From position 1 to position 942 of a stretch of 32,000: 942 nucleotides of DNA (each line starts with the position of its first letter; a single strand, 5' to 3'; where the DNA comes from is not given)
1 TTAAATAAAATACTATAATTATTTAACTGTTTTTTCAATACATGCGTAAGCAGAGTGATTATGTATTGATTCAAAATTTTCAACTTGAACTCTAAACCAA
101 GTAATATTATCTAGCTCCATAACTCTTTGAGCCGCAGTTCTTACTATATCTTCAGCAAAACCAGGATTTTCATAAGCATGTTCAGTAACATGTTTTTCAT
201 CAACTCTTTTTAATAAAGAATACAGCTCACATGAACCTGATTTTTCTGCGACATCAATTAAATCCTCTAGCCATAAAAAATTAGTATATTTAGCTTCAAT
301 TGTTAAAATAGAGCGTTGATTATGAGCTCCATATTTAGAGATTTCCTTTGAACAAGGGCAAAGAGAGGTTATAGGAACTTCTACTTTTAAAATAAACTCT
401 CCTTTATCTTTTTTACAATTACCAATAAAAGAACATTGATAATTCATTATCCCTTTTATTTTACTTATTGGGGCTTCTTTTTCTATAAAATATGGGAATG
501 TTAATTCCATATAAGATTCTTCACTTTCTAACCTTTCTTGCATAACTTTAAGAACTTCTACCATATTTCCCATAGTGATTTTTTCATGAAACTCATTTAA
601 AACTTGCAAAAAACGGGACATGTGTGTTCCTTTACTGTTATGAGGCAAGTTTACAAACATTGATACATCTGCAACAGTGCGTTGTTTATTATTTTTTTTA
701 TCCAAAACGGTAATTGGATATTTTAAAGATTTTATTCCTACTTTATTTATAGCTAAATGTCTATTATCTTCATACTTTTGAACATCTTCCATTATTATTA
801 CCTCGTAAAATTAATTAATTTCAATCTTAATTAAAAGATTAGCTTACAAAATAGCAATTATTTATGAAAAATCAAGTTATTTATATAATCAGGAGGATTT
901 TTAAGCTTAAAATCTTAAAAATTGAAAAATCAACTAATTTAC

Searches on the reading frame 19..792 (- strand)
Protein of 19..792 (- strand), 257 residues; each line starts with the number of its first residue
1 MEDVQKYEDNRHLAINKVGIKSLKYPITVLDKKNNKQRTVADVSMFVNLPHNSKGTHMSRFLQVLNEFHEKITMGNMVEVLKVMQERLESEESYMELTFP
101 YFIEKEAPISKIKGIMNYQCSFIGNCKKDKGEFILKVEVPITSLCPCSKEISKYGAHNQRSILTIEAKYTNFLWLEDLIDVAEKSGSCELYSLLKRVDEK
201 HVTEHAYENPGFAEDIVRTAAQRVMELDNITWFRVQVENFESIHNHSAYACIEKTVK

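Call 14: search_protein_families(library=pfam, proteins=[window:19-792:-])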
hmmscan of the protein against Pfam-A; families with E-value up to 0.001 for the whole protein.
window:19-792:- (257 aa): 1 family
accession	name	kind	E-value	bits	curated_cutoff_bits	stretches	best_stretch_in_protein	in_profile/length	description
PF02649.19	GCHY-1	-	6.1e-95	318.1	25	1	1-250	1-260/260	Type I GTP cyclohydrolase folE2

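Call 15: find_encoding_contigs(protein=window:19-792:-, flank=3000, max_places=10)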
Protein window:19-792:- (257 aa): 2 contigs read that carry it; 2 places shown.
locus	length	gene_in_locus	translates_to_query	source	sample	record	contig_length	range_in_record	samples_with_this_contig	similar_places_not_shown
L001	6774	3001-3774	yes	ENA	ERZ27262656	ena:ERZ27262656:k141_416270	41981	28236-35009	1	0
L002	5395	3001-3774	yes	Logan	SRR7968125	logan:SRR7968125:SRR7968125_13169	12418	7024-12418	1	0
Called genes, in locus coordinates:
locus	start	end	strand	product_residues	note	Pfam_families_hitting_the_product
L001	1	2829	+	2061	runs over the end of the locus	PF02412:TSP_3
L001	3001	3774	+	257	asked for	PF02649:GCHY-1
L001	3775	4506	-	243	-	PF00561:Abhydrolase_1, PF12146:Hydrolase_4, PF12697:Abhydrolase_6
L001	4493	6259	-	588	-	PF00246:Peptidase_M14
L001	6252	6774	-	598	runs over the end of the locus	PF00012:HSP70, PF06723:MreB_Mbl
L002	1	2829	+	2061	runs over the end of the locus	PF02412:TSP_3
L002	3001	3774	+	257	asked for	PF02649:GCHY-1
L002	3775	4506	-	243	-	PF00561:Abhydrolase_1, PF12146:Hydrolase_4, PF12697:Abhydrolase_6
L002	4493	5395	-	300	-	?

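Call 21: find_encoding_contigs(protein=window:19-792:-, flank=10000, max_places=2)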
Protein window:19-792:- (257 aa): 2 contigs read that carry it; 2 places shown.
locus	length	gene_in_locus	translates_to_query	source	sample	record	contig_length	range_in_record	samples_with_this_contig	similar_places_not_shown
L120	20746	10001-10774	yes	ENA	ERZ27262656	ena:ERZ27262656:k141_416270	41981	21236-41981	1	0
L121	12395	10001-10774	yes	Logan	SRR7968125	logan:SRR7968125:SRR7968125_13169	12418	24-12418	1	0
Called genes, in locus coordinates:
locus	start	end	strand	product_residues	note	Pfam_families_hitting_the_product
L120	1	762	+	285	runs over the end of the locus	-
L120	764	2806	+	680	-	-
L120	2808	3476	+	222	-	PF01209:Ubie_methyltran, PF05148:Methyltransf_8 (faint), PF13489:Methyltransf_23, PF05175:MTS (weak), PF13847:Methyltransf_31, PF08241:Methyltransf_11, PF08242:Methyltransf_12, PF13649:Methyltransf_25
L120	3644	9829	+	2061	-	PF02412:TSP_3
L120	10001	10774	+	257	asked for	PF02649:GCHY-1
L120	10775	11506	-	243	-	PF00561:Abhydrolase_1, PF12146:Hydrolase_4, PF12697:Abhydrolase_6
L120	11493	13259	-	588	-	PF00246:Peptidase_M14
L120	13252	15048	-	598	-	PF00012:HSP70, PF06723:MreB_Mbl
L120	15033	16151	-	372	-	PF00226:DnaJ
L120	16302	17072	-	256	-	PF08543:Phos_pyr_kin, PF00294:PfkB (weak)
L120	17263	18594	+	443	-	PF01523:PmbA_TldD_1st (weak), PF19289:PmbA_TldD_3rd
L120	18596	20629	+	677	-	PF25024:EGF_TEN, PF00008:EGF, PF12661:hEGF (weak), PF00008:EGF, PF12661:hEGF (weak), PF25024:EGF_TEN (weak), PF00008:EGF, PF13091:PLDc_2, +4 more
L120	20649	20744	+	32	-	?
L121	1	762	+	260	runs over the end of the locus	?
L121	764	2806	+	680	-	-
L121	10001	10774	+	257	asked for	PF02649:GCHY-1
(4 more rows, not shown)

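Call 32: find_homologous_proteins(query=window:19-792:-, max_evalue=1e-40)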
Query window:19-792:- (257 aa): 7997 proteins with E <= 1e-40 among 8000 candidates; the best 120 are listed.
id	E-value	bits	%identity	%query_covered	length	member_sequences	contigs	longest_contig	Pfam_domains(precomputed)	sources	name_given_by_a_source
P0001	1.1e-160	551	94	100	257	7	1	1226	PF02649.20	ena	-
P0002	5.3e-154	529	90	100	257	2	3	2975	PF02649.20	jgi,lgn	jgi:GTP cyclohydrolase I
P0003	8.6e-152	522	89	100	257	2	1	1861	PF02649.20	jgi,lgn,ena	-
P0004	2.6e-145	500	84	100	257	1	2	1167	PF02649.20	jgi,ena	jgi:GTP cyclohydrolase I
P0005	5.3e-145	499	86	100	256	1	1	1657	PF02649.20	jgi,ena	-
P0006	1.9e-125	435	74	100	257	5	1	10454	PF02649.20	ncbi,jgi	-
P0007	2.1e-125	435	74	100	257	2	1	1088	PF02649.20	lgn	-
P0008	1.2e-122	426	74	100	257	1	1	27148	PF02649.20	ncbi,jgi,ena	-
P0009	1.9e-119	416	71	98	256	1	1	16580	PF02649.20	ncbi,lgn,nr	ncbi:GTP cyclohydrolase I FolE2 [bacterium]|nr:GTP cyclohydrolase I FolE2 [bacterium]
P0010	4.8e-119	414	70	98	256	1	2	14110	PF02649.20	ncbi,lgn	-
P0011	2.3e-117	409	69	99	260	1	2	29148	PF02649.20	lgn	-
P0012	6.9e-103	361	62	98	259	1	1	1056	PF02649.20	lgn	-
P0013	1.3e-102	361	60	99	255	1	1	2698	PF02649.20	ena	-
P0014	9.7e-102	358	59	98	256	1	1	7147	PF02649.20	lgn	-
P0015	2.6e-101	356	59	99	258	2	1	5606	PF02649.20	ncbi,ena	-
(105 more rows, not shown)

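Call 33: find_encoding_contigs(protein=P0002, flank=3000, max_places=4)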
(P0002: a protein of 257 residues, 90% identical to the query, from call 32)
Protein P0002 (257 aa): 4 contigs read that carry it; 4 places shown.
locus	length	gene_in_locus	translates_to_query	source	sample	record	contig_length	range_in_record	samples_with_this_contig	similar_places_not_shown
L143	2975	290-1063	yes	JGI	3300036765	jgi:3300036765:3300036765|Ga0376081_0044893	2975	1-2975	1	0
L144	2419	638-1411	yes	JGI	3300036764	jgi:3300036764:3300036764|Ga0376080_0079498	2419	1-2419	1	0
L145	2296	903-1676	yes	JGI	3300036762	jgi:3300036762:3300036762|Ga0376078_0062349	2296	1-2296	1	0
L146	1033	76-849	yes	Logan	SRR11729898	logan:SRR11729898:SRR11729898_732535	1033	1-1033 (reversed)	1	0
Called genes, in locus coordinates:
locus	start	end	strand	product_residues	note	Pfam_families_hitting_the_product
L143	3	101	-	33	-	?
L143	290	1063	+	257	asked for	PF02649:GCHY-1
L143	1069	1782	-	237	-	PF00561:Abhydrolase_1, PF12146:Hydrolase_4, PF12697:Abhydrolase_6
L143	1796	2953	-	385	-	PF00246:Peptidase_M14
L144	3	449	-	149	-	?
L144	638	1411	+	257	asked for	PF02649:GCHY-1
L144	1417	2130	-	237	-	PF00561:Abhydrolase_1, PF12146:Hydrolase_4, PF12697:Abhydrolase_6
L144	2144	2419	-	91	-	?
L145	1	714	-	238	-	?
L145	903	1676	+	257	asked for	PF02649:GCHY-1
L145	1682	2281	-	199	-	PF00561:Abhydrolase_1 (faint), PF12146:Hydrolase_4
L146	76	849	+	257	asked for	PF02649:GCHY-1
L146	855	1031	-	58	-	?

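Call 34: find_encoding_contigs(protein=P0001, flank=3000, max_places=4)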
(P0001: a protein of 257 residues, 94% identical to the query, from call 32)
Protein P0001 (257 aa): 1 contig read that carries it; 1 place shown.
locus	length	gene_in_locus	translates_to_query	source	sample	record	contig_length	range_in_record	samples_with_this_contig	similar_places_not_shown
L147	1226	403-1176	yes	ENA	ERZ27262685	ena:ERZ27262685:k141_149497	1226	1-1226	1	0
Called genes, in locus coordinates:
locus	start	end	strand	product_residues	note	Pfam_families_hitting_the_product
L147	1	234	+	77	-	?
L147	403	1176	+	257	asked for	PF02649:GCHY-1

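Call 35: find_encoding_contigs(protein=P0003, flank=3000, max_places=4)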
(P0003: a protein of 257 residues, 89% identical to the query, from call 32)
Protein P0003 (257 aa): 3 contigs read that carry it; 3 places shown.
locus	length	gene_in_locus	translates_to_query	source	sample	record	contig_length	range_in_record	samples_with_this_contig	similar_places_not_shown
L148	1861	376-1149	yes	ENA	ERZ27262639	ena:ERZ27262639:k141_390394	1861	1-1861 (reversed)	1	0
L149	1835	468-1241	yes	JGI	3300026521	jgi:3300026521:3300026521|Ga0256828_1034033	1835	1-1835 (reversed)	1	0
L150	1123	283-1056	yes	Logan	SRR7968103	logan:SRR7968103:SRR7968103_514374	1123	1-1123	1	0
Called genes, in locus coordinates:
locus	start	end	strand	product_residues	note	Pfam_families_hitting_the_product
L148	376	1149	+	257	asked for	PF02649:GCHY-1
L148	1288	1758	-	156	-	-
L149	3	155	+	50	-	?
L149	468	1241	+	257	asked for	PF02649:GCHY-1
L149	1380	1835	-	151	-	?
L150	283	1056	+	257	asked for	PF02649:GCHY-1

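Call 39: find_encoding_contigs(protein=P0008, flank=10000, max_places=3)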
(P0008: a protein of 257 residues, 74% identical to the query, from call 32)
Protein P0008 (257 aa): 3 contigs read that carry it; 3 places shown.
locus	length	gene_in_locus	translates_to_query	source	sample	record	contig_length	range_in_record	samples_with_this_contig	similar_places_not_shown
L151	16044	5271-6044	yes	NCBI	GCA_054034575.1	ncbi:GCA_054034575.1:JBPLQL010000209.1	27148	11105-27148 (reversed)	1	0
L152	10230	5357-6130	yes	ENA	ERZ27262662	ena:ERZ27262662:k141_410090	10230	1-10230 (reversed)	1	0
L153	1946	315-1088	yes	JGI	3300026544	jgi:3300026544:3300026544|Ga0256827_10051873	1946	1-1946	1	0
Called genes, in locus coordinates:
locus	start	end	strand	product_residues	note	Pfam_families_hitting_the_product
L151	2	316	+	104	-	?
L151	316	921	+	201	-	-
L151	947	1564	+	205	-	-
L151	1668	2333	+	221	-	-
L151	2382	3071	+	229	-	-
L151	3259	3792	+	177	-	-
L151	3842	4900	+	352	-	-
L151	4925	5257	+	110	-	PF02410:RsfS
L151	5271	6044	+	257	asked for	PF02649:GCHY-1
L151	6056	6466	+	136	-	PF00383:dCMP_cyt_deam_1, PF14437:MafB19-deam, PF14439:Bd3614-deam (weak)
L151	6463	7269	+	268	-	PF01925:TauE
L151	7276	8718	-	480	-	PF00004:AAA, PF17866:AAA_lid_6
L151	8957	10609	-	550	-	PF00749:tRNA-synt_1c, PF03950:tRNA-synt_1c_C, PF20974:tRNA-synt_1c_C2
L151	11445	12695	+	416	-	PF09820:AAA-ATPase_like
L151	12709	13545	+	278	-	PF00753:Lactamase_B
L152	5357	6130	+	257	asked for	PF02649:GCHY-1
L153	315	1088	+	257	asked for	PF02649:GCHY-1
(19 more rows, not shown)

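Call 40: find_encoding_contigs(protein=P0011, flank=10000, max_places=3)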
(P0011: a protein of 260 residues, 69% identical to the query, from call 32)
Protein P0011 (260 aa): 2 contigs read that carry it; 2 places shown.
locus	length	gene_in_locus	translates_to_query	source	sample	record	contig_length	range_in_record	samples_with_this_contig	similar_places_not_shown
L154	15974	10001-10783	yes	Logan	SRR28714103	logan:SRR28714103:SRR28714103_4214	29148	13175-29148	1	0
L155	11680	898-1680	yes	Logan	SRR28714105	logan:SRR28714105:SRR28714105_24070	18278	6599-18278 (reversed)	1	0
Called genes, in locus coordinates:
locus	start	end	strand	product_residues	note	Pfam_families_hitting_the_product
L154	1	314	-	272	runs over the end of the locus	PF01551:Peptidase_M23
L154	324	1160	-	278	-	-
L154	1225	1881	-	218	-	-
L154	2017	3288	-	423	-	-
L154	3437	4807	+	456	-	PF19289:PmbA_TldD_3rd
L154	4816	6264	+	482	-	PF01523:PmbA_TldD_1st, PF19290:PmbA_TldD_2nd (weak), PF19289:PmbA_TldD_3rd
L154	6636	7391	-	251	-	-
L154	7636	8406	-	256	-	PF01476:LysM, PF01551:Peptidase_M23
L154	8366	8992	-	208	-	PF09335:VTT_dom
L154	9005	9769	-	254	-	PF01975:SurE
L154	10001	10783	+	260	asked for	PF02649:GCHY-1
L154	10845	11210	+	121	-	PF00072:Response_reg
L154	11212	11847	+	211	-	-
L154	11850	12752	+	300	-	PF00989:PAS (weak), PF00990:GGDEF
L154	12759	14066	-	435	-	PF07884:VKOR, PF01323:DSBA, PF13462:Thioredoxin_4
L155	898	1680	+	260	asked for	PF02649:GCHY-1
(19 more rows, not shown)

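Call 69: find_homologous_proteins(query=L120:15033-16151:-, max_evalue=1e-80)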
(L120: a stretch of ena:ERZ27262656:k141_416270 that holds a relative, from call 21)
Query L120:15033-16151:- (372 aa): 6 proteins with E <= 1e-80 among 8000 candidates.
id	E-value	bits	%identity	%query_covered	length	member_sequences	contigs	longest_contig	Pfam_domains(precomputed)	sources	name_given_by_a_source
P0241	3.2e-221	751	100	100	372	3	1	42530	PF00226.37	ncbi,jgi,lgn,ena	-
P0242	1.6e-179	614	80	100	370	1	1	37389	PF00226.37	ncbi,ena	-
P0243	5.7e-167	573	77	100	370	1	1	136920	PF00226.37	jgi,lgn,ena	-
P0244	1.7e-152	526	69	100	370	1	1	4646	PF00226.37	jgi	jgi:curved DNA-binding protein CbpA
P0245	3.6e-123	429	58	100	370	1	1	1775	PF00226.37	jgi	-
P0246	1.9e-120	420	56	100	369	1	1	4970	PF14853.13,PF00226.37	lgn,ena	-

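Call 70: find_encoding_contigs(protein=P0242, flank=10000, max_places=4)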
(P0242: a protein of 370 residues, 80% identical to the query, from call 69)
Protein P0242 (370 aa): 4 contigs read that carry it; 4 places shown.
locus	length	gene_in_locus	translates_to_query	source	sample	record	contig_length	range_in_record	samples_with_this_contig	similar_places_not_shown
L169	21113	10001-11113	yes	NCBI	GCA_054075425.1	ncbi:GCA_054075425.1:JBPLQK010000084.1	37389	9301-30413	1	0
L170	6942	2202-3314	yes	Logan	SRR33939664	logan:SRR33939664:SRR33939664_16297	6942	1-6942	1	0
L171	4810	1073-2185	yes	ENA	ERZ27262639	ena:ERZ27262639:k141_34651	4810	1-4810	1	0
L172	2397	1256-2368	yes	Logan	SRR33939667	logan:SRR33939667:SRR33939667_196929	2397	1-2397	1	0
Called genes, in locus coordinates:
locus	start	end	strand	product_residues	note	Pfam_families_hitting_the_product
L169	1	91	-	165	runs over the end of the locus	PF01582:TIR, PF08937:ThsB_TIR (weak), PF13676:TIR_2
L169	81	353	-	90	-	-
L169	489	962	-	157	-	-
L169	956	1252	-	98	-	-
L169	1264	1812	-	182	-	PF13676:TIR_2 (weak), PF08937:ThsB_TIR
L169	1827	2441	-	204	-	PF08937:ThsB_TIR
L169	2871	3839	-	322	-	PF00056:Ldh_1_N, PF02866:Ldh_1_C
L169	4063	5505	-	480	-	PF01523:PmbA_TldD_1st, PF19290:PmbA_TldD_2nd, PF19289:PmbA_TldD_3rd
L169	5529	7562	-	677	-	PF25024:EGF_TEN, PF00008:EGF, PF12661:hEGF (weak), PF00008:EGF, PF12661:hEGF (weak), PF25024:EGF_TEN (weak), PF00008:EGF, PF13091:PLDc_2, +5 more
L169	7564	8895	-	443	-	PF01523:PmbA_TldD_1st, PF19289:PmbA_TldD_3rd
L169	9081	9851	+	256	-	PF08543:Phos_pyr_kin, PF00294:PfkB (weak)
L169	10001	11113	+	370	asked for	PF00226:DnaJ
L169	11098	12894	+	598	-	PF00012:HSP70, PF06723:MreB_Mbl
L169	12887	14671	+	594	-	PF00246:Peptidase_M14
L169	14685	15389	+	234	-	PF00561:Abhydrolase_1, PF12146:Hydrolase_4, PF12697:Abhydrolase_6 (weak), PF20434:BD-FAE (faint)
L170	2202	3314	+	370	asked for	PF00226:DnaJ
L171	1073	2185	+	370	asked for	PF00226:DnaJ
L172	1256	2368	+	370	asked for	PF00226:DnaJ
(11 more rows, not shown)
